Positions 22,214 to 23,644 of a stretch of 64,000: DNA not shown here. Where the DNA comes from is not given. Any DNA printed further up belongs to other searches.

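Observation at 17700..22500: Low-GC island swapped into the glycan locus, with the right recombination junction inside a GT4 gene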

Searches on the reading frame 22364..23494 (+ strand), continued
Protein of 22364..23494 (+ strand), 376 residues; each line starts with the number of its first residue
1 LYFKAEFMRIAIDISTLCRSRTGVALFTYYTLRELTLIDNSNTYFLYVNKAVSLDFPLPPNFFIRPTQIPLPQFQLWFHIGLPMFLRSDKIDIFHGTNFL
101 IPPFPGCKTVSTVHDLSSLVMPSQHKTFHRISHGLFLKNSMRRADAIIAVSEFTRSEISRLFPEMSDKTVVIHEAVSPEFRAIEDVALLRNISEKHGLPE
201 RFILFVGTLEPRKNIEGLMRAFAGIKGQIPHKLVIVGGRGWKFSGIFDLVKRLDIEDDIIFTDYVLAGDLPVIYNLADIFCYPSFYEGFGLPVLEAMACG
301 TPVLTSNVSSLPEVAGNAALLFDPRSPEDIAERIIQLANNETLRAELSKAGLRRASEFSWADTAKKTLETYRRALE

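Call 12: find_homologous_proteins(query=window:22385-23494:+, max_evalue=1e-20)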
Query window:22385-23494:+ (369 aa): 7974 proteins with E <= 1e-20 among 8000 candidates; the best 120 are listed.
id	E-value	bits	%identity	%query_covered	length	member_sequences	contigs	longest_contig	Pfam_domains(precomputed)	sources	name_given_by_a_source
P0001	3.7e-246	834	100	100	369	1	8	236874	PF00534.27,PF13524.13,PF13439.13,PF20706.4,PF13692.13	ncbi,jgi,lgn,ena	-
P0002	5.9e-163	560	68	99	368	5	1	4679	PF00534.27,PF13524.13,PF13439.13,PF20706.4,PF13692.13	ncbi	-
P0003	1.5e-160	552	65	99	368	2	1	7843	PF00534.27,PF00982.28,PF13524.13,PF13439.13,PF20706.4,PF13692.13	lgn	-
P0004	4.1e-157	541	62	99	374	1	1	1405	PF00534.27,PF13524.13,PF13439.13,PF20706.4,PF13692.13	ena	-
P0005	6.7e-155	534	63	100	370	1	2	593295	PF00534.27,PF13439.13,PF20706.4,PF13692.13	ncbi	-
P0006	3.9e-144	498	61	99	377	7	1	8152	PF00534.27,PF13524.13,PF13439.13,PF20706.4,PF13692.13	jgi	-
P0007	1.4e-138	480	59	99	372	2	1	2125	PF00534.27,PF13524.13,PF13439.13,PF20706.4,PF13692.13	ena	-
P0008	1.7e-122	427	55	99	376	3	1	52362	PF00534.27,PF13524.13,PF13439.13,PF20706.4,PF13692.13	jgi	jgi:glycosyltransferase involved in cell wall biosynthesis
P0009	5.4e-118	412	53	99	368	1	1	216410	PF00534.27,PF13524.13,PF13439.13,PF20706.4,PF13692.13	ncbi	-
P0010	8.9e-116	405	52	99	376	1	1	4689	PF00534.27,PF13524.13,PF13439.13,PF20706.4,PF13692.13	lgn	-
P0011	5.5e-115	402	51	99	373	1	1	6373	PF00534.27,PF13579.13,PF13524.13,PF13439.13,PF20706.4,PF13692.13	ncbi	-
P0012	2.6e-107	377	46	100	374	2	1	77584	PF00534.27,PF13579.13,PF13524.13,PF13439.13,PF20706.4,PF13692.13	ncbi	-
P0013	2.2e-104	367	47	100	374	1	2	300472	PF00534.27,PF13579.13,PF13524.13,PF13439.13,PF20706.4,PF13692.13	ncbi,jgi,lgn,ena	-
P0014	3.1e-104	367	49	99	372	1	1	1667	PF00534.27,PF13524.13,PF13439.13,PF20706.4,PF13692.13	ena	-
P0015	4.0e-101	357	48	100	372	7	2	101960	PF00534.27,PF13524.13,PF13439.13,PF20706.4,PF13692.13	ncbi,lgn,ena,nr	ncbi:MAG: glycosyltransferase family 4 protein [Candidatus Aegiribacteria sp.]|nr:glycosyltransferas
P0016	4.4e-101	357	48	100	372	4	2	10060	PF00534.27,PF13524.13,PF13439.13,PF20706.4,PF13692.13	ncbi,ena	-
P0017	5.9e-101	356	48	99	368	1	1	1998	PF00534.27,PF13579.13,PF13524.13,PF13439.13,PF20706.4,PF13692.13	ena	-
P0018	4.6e-100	353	49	99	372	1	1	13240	PF00534.27,PF13524.13,PF13439.13,PF20706.4,PF13692.13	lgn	-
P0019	4.9e-98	347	47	99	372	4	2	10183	PF00534.27,PF13439.13,PF20706.4,PF13692.13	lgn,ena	-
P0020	2.4e-97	344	47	100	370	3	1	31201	PF00534.27,PF13439.13,PF20706.4,PF13692.13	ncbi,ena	-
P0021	3.8e-97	344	47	99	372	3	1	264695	PF00534.27,PF13579.13,PF13439.13,PF20706.4,PF13692.13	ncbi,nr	ncbi:MAG: hypothetical protein AVO35_01760 [Candidatus Aegiribacteria sp. MLS_C]|nr:MAG: hypothetica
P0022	1.2e-96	342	45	100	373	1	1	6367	PF00534.27,PF13524.13,PF13439.13,PF20706.4,PF13692.13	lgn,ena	-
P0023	3.5e-96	340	47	100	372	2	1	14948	PF00534.27,PF13524.13,PF13439.13,PF20706.4,PF13692.13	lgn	-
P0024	6.7e-96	340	47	99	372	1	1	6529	PF00534.27,PF13579.13,PF13524.13,PF13439.13,PF20706.4,PF13692.13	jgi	-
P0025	7.6e-96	339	47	100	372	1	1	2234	PF00534.27,PF13524.13,PF13439.13,PF20706.4,PF13692.13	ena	-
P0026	9.4e-96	339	45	99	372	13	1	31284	PF00534.27,PF13524.13,PF13439.13,PF20706.4,PF13692.13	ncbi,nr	ncbi:MAG: glycosyltransferase family 4 protein [Candidatus Aegiribacteria sp.]|nr:glycosyltransferas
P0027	2.0e-95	338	47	95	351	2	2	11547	PF00534.27,PF13524.13,PF13439.13,PF20706.4,PF13692.13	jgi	jgi:glycosyltransferase involved in cell wall biosynthesis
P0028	7.9e-95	336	46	100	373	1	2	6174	PF00534.27,PF13579.13,PF13524.13,PF13439.13,PF20706.4,PF13692.13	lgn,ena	-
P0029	9.6e-95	336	47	98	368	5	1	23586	PF00534.27,PF13524.13,PF13439.13,PF20706.4,PF13692.13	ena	-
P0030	1.9e-94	335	47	100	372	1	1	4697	PF00534.27,PF13579.13,PF13524.13,PF13439.13,PF20706.4,PF13692.13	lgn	-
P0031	2.1e-94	335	46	98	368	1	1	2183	PF00534.27,PF13579.13,PF13524.13,PF13439.13,PF20706.4,PF13692.13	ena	-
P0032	3.9e-94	334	46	100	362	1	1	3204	PF00534.27,PF13579.13,PF13524.13,PF13439.13,PF20706.4,PF13692.13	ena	-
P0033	5.0e-94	333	45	99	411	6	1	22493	PF00534.27,PF13579.13,PF13439.13,PF20706.4,PF13692.13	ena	-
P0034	5.6e-94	333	46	98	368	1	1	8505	PF00534.27,PF13439.13,PF20706.4,PF13692.13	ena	-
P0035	3.4e-93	331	45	100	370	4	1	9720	PF00534.27,PF13439.13,PF20706.4,PF13692.13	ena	-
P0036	4.1e-93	330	47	99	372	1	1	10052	PF00534.27,PF13579.13,PF13524.13,PF13439.13,PF20706.4,PF13692.13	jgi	jgi:glycosyltransferase involved in cell wall biosynthesis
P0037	9.8e-93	329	45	99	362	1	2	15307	PF00534.27,PF13579.13,PF13524.13,PF13439.13,PF20706.4,PF13692.13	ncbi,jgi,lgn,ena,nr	ncbi:MAG TPA: glycosyltransferase family 1 protein [candidate division Zixibacteria bacterium]|nr:gl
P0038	2.0e-92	328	45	100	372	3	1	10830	PF00534.27,PF13524.13,PF13439.13,PF20706.4,PF13692.13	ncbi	-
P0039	3.3e-92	327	44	100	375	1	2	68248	PF00534.27,PF13579.13,PF13524.13,PF13439.13,PF20706.4,PF13692.13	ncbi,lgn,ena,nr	ncbi:MAG: glycosyltransferase family 4 protein [Candidatus Sabulitectum sp.]|nr:glycosyltransferase 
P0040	3.4e-92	327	46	99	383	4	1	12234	PF00534.27,PF13579.13,PF13524.13,PF13439.13,PF20706.4,PF13692.13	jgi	jgi:glycosyltransferase involved in cell wall biosynthesis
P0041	8.5e-92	326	43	100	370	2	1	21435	PF00534.27,PF13579.13,PF13524.13,PF13439.13,PF20706.4,PF13692.13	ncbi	-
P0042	1.7e-91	325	45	100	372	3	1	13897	PF00534.27,PF13579.13,PF13524.13,PF13439.13,PF20706.4,PF13692.13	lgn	-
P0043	1.8e-91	325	44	100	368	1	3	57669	PF00534.27,PF13524.13,PF13439.13,PF20706.4,PF13692.13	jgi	-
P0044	5.2e-91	323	44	99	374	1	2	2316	PF00534.27,PF13524.13,PF13439.13,PF20706.4,PF13692.13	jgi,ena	-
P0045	6.8e-91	323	44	99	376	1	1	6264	PF00534.27,PF13579.13,PF13524.13,PF13439.13,PF20706.4,PF13692.13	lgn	-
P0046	1.0e-90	322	45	99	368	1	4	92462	PF00534.27,PF13524.13,PF13439.13,PF20706.4,PF13692.13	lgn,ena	-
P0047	1.7e-90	322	44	97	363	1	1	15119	PF00534.27,PF13524.13,PF13439.13,PF20706.4,PF13692.13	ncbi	-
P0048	2.5e-90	321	45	100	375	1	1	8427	PF00534.27,PF13579.13,PF13524.13,PF13439.13,PF20706.4,PF13692.13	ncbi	-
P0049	8.6e-90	319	46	99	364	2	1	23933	PF00534.27,PF13439.13,PF20706.4,PF13692.13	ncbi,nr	ncbi:MAG: glycosyltransferase family 4 protein [Candidatus Aegiribacteria sp.]|nr:glycosyltransferas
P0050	1.3e-89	319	45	99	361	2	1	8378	PF00534.27,PF13579.13,PF13524.13,PF13439.13,PF20706.4,PF13692.13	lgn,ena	-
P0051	2.1e-89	318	44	99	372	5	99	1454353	PF00534.27,PF13524.13,PF13439.13,PF20706.4,PF13692.13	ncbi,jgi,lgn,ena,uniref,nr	ncbi:MAG: glycosyltransferase family 4 protein [Planctomycetia bacterium]|uniref:glycosyltransferase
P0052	3.8e-88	314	44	100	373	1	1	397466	PF00534.27,PF13524.13,PF13439.13,PF20706.4,PF13692.13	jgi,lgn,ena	-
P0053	7.3e-88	313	44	100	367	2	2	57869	PF00534.27,PF13579.13,PF13524.13,PF13439.13,PF20706.4,PF13692.13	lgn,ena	-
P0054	1.8e-87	312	45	99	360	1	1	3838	PF00534.27,PF13524.13,PF13439.13,PF20706.4,PF13692.13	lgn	-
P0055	9.8e-87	309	43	96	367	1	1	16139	PF00534.27,PF13579.13,PF13524.13,PF13439.13,PF20706.4,PF13692.13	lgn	-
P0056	4.8e-86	307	43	100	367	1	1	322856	PF00534.27,PF13579.13,PF13524.13,PF13439.13,PF20706.4,PF13692.13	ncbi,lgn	-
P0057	8.1e-86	306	42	99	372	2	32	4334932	PF00534.27,PF13524.13,PF13439.13,PF20706.4,PF13692.13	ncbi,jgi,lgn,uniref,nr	ncbi:putative mannosyltransferase B [Candidatus Kuenenia stuttgartiensis]|uniref:Putative mannosyltr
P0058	4.1e-85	304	42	100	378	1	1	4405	PF00534.27,PF00982.28,PF13524.13,PF13439.13,PF20706.4,PF13692.13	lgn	-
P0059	1.5e-84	302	45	100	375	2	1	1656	PF00534.27,PF13579.13,PF13524.13,PF13439.13,PF20706.4,PF13692.13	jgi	jgi:glycosyltransferase involved in cell wall biosynthesis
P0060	2.1e-84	302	44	100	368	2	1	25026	PF00534.27,PF13524.13,PF13439.13,PF20706.4,PF13692.13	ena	-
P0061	4.0e-84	301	44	100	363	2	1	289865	PF00534.27,PF13579.13,PF13524.13,PF13439.13,PF20706.4,PF13692.13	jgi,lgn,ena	-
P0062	4.6e-84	301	45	99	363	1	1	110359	PF00534.27,PF13579.13,PF13524.13,PF13439.13,PF20706.4,PF13692.13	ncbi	-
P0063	7.1e-84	300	43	97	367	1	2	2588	PF00534.27,PF13579.13,PF13524.13,PF13439.13,PF20706.4,PF13692.13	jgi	jgi:glycosyltransferase involved in cell wall biosynthesis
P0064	1.2e-83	299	43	99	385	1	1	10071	PF00534.27,PF13579.13,PF13524.13,PF13439.13,PF20706.4,PF13692.13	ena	-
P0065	1.2e-83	299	43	100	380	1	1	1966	PF00534.27,PF13579.13,PF13524.13,PF13439.13,PF20706.4,PF13692.13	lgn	-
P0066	1.9e-83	299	40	99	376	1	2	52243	PF00534.27,PF13524.13,PF13439.13,PF20706.4,PF13692.13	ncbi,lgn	-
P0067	3.7e-83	298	41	99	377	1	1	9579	PF00534.27,PF13524.13,PF13439.13,PF20706.4,PF13692.13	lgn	-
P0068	4.0e-83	297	42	99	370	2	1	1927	PF00534.27,PF13524.13,PF13439.13,PF20706.4,PF13692.13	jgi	-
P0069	5.7e-83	297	42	96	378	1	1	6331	PF00534.27,PF13579.13,PF13524.13,PF13439.13,PF20706.4,PF13692.13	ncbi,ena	-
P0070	6.1e-83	297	42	99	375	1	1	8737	PF00534.27,PF13524.13,PF13439.13,PF20706.4,PF13692.13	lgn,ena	-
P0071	6.1e-83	297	42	99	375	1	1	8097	PF00534.27,PF13524.13,PF13439.13,PF20706.4,PF13692.13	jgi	-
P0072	8.2e-83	296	42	99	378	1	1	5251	PF00534.27,PF13579.13,PF13524.13,PF13439.13,PF20706.4,PF13692.13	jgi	-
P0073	1.7e-82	295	40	96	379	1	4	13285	PF00534.27,PF00982.28,PF13524.13,PF13439.13,PF20706.4,PF13692.13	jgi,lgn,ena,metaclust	metaclust:\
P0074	1.8e-82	295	42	99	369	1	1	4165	PF00534.27,PF13579.13,PF13524.13,PF13439.13,PF20706.4,PF13692.13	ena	-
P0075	2.2e-82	295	43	99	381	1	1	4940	PF00534.27,PF13579.13,PF13524.13,PF13439.13,PF20706.4,PF13692.13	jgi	-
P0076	4.1e-82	294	43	99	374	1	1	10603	PF00534.27,PF13524.13,PF13439.13,PF20706.4,PF13692.13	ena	-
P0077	4.8e-82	294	41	100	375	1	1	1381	PF00534.27,PF13524.13,PF13439.13,PF20706.4,PF13692.13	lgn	-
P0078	5.5e-82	294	41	99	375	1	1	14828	PF00534.27,PF13524.13,PF13439.13,PF20706.4,PF13692.13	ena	-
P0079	8.2e-82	293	43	99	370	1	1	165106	PF00534.27,PF13524.13,PF13439.13,PF20706.4,PF13692.13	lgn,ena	-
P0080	1.0e-81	293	41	100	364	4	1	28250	PF00534.27,PF13579.13,PF13524.13,PF13439.13,PF20706.4,PF13692.13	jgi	-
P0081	1.1e-81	293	43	99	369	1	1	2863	PF00534.27,PF13524.13,PF20706.4,PF13692.13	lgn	-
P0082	1.2e-81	293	43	99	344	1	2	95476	PF00534.27,PF13579.13,PF13524.13,PF13439.13,PF20706.4,PF13692.13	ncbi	ncbi:glycosyltransferase family 4 protein [Candidatus Margulisiibacteriota bacterium]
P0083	1.3e-81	293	42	99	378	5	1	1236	PF00534.27,PF13579.13,PF13524.13,PF13439.13,PF20706.4,PF13692.13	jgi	-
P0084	3.6e-81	291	43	99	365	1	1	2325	PF00534.27,PF13524.13,PF13439.13,PF20706.4,PF13692.13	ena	-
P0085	6.1e-81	290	40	100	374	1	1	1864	PF00534.27,PF13579.13,PF00982.28,PF13524.13,PF13439.13,PF20706.4,PF13692.13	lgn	-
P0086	6.1e-81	290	41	99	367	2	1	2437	PF00534.27,PF13524.13,PF13439.13,PF20706.4,PF13692.13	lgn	-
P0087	7.3e-81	290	42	99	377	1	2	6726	PF00534.27,PF13579.13,PF13524.13,PF13439.13,PF20706.4,PF13692.13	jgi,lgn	-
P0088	1.0e-80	290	42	100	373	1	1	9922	PF00534.27,PF13579.13,PF13524.13,PF13439.13,PF20706.4,PF13692.13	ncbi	-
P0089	1.5e-80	289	41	100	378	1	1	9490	PF00534.27,PF13579.13,PF13439.13,PF20706.4,PF13692.13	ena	-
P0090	2.3e-80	288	40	98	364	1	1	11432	PF00534.27,PF13524.13,PF20706.4,PF13692.13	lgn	-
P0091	4.0e-80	288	42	99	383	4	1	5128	PF00534.27,PF13579.13,PF13524.13,PF13439.13,PF20706.4,PF13692.13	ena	-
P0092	4.0e-80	288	41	100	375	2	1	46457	PF00534.27,PF13579.13,PF13524.13,PF13439.13,PF20706.4,PF13692.13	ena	-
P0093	4.3e-80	288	41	100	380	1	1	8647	PF00534.27,PF13524.13,PF13439.13,PF20706.4,PF13692.13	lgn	-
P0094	4.4e-80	287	41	99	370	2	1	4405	PF00534.27,PF13579.13,PF13524.13,PF13439.13,PF20706.4,PF13692.13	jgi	-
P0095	4.6e-80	287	40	100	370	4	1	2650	PF00534.27,PF13579.13,PF00982.28,PF13524.13,PF13439.13,PF20706.4,PF13692.13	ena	-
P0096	4.8e-80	287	42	99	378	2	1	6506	PF00534.27,PF13579.13,PF13524.13,PF13439.13,PF20706.4,PF13692.13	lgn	-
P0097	5.2e-80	287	41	100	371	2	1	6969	PF00534.27,PF13579.13,PF13524.13,PF13439.13,PF20706.4,PF13692.13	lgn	-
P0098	1.1e-79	286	40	95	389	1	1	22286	PF00534.27,PF13579.13,PF13524.13,PF13439.13,PF20706.4,PF13692.13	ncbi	-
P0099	1.1e-79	286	41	99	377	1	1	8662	PF00534.27,PF13579.13,PF13524.13,PF13439.13,PF20706.4,PF13692.13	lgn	-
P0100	1.3e-79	286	41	99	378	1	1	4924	PF00534.27,PF13579.13,PF13524.13,PF13439.13,PF20706.4,PF13692.13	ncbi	-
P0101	1.6e-79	286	39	99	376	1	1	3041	PF00534.27,PF13524.13,PF13439.13,PF20706.4,PF13692.13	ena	-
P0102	1.6e-79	286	42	99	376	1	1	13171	PF00534.27,PF13579.13,PF13524.13,PF13439.13,PF20706.4,PF13692.13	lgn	-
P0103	1.6e-79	286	42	100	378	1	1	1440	PF00534.27,PF13579.13,PF13524.13,PF13439.13,PF20706.4,PF13692.13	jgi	jgi:glycosyltransferase involved in cell wall biosynthesis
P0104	2.2e-79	285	40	99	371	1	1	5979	PF00534.27,PF13579.13,PF00982.28,PF13524.13,PF13439.13,PF20706.4,PF13692.13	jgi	-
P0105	2.4e-79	285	41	98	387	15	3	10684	PF00534.27,PF13579.13,PF13524.13,PF13439.13,PF20706.4,PF13692.13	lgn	-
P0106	3.2e-79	285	41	99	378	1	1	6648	PF00534.27,PF13579.13,PF13524.13,PF13439.13,PF20706.4,PF13692.13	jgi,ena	-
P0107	3.9e-79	284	42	99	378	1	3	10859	PF00534.27,PF13579.13,PF13524.13,PF13439.13,PF20706.4,PF13692.13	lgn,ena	-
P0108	4.8e-79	284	40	100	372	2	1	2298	PF00534.27,PF00982.28,PF13524.13,PF13439.13,PF20706.4,PF13692.13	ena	-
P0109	5.4e-79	284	41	100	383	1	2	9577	PF00534.27,PF13524.13,PF13439.13,PF20706.4,PF13692.13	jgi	jgi:glycosyltransferase involved in cell wall biosynthesis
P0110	6.2e-79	284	42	95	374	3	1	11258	PF00534.27,PF13579.13,PF13524.13,PF13439.13,PF20706.4,PF13692.13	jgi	jgi:glycosyltransferase involved in cell wall biosynthesis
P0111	7.9e-79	283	42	100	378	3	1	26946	PF00534.27,PF13579.13,PF13524.13,PF13439.13,PF20706.4,PF13692.13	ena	-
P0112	8.4e-79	283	42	99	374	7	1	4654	PF00534.27,PF13579.13,PF00982.28,PF13524.13,PF13439.13,PF20706.4,PF13692.13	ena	-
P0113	8.4e-79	283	41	100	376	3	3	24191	PF00534.27,PF13439.13,PF20706.4,PF13692.13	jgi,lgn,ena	jgi:glycosyltransferase involved in cell wall biosynthesis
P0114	9.1e-79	283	42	99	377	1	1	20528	PF00534.27,PF13579.13,PF13524.13,PF13439.13,PF20706.4,PF13692.13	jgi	jgi:glycosyltransferase involved in cell wall biosynthesis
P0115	9.6e-79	283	47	84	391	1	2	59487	PF00534.27,PF13579.13,PF13524.13,PF13439.13,PF20706.4,PF13692.13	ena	-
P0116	9.9e-79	283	41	99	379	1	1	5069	PF00534.27,PF13579.13,PF13524.13,PF13439.13,PF20706.4,PF13692.13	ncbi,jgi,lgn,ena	-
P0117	1.5e-78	282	40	100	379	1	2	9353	PF00534.27,PF13579.13,PF13524.13,PF13439.13,PF20706.4,PF13692.13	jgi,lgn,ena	-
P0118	1.6e-78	282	41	99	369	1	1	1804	PF00534.27,PF13579.13,PF13524.13,PF13439.13,PF20706.4,PF13692.13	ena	-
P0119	1.7e-78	282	41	98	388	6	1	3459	PF00534.27,PF13579.13,PF13524.13,PF13439.13,PF20706.4,PF13692.13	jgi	jgi:glycosyltransferase involved in cell wall biosynthesis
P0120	1.7e-78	282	44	99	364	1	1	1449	PF00534.27,PF13524.13,PF13439.13,PF20706.4,PF13692.13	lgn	-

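Call 13: find_encoding_contigs(protein=P0005, flank=10000, max_places=2)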
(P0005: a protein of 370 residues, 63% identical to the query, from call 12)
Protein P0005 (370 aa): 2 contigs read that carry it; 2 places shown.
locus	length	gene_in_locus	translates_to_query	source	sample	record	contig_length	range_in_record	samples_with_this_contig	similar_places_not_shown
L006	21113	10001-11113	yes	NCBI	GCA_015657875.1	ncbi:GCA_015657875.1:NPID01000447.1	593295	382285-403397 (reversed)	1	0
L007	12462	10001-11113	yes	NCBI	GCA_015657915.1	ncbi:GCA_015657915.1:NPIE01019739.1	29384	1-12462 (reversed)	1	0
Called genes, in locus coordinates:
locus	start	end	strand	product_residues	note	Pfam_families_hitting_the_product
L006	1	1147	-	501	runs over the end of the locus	PF14052:Caps_assemb_Wzi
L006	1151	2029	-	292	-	PF01370:Epimerase, PF04321:RmlD_sub_bind, PF02719:Polysacc_synt_2 (weak), PF07993:NAD_binding_4 (weak), PF16363:GDP_Man_Dehyd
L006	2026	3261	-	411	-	PF13439:Glyco_transf_4, PF13579:Glyco_trans_4_4, PF00534:Glycos_transf_1, PF13692:Glyco_trans_1_4, PF13524:Glyco_trans_1_2 (weak)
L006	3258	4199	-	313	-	PF02606:LpxK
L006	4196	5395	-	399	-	PF04413:Glycos_transf_N, PF00534:Glycos_transf_1 (weak)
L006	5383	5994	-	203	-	PF04028:DUF374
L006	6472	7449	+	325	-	PF01380:SIS, PF00571:CBS (weak)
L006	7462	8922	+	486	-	PF01943:Polysacc_synt, PF13440:Polysacc_synt_3, PF01554:MatE (faint)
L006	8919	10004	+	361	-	PF13439:Glyco_transf_4, PF00534:Glycos_transf_1, PF13692:Glyco_trans_1_4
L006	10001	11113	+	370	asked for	PF13439:Glyco_transf_4, PF20706:GT4-conflict, PF00534:Glycos_transf_1, PF13692:Glyco_trans_1_4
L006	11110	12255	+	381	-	PF13439:Glyco_transf_4, PF00534:Glycos_transf_1, PF13692:Glyco_trans_1_4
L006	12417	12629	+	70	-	PF00313:CSD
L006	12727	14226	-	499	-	PF00246:Peptidase_M14, PF18962:Por_Secre_tail (faint)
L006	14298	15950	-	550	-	PF03023:MurJ, PF01554:MatE (weak)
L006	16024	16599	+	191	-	PF02525:Flavodoxin_2 (weak), PF03358:FMN_red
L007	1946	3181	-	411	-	PF13439:Glyco_transf_4, PF13579:Glyco_trans_4_4, PF00534:Glycos_transf_1, PF13692:Glyco_trans_1_4, PF13524:Glyco_trans_1_2 (weak)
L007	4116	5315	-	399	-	PF04413:Glycos_transf_N, PF00534:Glycos_transf_1 (weak)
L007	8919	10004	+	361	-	PF13439:Glyco_transf_4, PF00534:Glycos_transf_1, PF13692:Glyco_trans_1_4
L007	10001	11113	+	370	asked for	PF13439:Glyco_transf_4, PF20706:GT4-conflict, PF00534:Glycos_transf_1, PF13692:Glyco_trans_1_4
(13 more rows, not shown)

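Call 14: find_encoding_contigs(protein=P0009, flank=10000, max_places=2)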
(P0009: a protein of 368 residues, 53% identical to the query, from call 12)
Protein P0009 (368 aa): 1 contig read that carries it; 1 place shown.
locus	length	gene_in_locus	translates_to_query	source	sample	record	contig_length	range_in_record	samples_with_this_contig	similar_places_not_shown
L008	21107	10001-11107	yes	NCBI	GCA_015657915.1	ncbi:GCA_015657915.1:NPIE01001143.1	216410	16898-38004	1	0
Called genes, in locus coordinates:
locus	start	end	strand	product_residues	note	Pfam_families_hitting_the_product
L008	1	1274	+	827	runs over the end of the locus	PF00521:DNA_topoisoIV, PF03989:DNA_gyraseA_C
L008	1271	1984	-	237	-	PF00753:Lactamase_B, PF12706:Lactamase_B_2, PF23023:Anti-Pycsar_Apyc1 (weak)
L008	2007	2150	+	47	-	-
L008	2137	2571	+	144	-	PF03692:CxxCxxCC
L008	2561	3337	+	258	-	PF02540:NAD_synthase, PF06508:QueC (weak)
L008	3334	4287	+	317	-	PF01380:SIS, PF00571:CBS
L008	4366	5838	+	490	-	PF01943:Polysacc_synt, PF13440:Polysacc_synt_3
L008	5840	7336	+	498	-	PF01943:Polysacc_synt, PF13440:Polysacc_synt_3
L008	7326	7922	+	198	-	PF13489:Methyltransf_23, PF08241:Methyltransf_11, PF13649:Methyltransf_25 (faint)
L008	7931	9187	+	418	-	PF13439:Glyco_transf_4, PF13579:Glyco_trans_4_4, PF00534:Glycos_transf_1, PF13692:Glyco_trans_1_4, PF13524:Glyco_trans_1_2, PF26337:Gtf3_C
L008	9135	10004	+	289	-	PF10111:Glyco_tranf_2_2 (faint), PF00535:Glycos_transf_2 (weak), PF13641:Glyco_tranf_2_3, PF13632:Glyco_trans_2_3 (weak)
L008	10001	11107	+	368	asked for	PF13439:Glyco_transf_4, PF20706:GT4-conflict, PF00534:Glycos_transf_1, PF13692:Glyco_trans_1_4, PF13524:Glyco_trans_1_2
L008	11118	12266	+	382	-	PF13439:Glyco_transf_4 (weak), PF00534:Glycos_transf_1, PF13692:Glyco_trans_1_4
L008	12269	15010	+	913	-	PF18962:Por_Secre_tail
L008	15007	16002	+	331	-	PF04166:PdxA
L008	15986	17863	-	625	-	PF15902:Sortilin-Vps10 (faint), PF02012:BNR (faint)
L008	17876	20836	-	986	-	PF00211:Guanylate_cyc, PF13191:AAA_16, PF13401:AAA_22 (faint), PF00515:TPR_1 (faint), PF07719:TPR_2 (faint), PF13424:TPR_12, PF17874:TPR_MalT, PF13424:TPR_12, +2 more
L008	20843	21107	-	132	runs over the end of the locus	PF16732:ComP_DUS (weak)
